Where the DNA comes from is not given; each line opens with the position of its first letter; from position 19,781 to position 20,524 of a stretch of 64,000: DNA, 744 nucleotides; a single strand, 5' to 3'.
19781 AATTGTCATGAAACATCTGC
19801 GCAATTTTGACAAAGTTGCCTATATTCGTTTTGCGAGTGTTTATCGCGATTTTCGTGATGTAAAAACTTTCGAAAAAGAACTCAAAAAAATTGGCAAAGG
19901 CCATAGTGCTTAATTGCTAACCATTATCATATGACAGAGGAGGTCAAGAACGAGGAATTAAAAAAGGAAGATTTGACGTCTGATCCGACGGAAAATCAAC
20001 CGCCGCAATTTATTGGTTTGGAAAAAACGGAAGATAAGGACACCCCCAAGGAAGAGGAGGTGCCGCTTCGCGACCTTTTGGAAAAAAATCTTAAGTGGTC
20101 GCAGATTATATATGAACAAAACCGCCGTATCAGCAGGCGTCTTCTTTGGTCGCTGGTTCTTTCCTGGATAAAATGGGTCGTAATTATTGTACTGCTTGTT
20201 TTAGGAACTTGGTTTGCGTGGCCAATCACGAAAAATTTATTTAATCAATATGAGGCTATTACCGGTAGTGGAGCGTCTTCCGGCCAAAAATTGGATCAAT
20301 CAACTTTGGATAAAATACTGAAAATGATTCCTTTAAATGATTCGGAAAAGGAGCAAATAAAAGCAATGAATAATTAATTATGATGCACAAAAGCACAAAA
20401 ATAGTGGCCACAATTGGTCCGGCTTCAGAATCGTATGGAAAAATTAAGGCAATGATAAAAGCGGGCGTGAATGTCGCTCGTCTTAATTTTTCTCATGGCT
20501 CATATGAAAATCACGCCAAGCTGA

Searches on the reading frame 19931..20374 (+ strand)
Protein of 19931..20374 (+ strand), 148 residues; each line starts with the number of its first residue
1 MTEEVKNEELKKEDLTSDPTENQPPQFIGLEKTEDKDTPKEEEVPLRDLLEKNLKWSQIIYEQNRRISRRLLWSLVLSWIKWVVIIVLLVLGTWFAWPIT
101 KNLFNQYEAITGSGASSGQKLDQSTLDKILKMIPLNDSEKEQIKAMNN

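Call 5: search_protein_families(library=pfam, proteins=[window:19931-20374:+], max_evalue=0.01)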
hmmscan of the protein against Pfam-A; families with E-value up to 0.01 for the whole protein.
window:19931-20374:+ (148 aa): 1 family
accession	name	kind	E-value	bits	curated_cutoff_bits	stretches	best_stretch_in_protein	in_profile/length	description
PF13721.11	SecD-TM1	-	0.002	19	30.5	1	81-142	8-66/103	SecD export protein N-terminal TM region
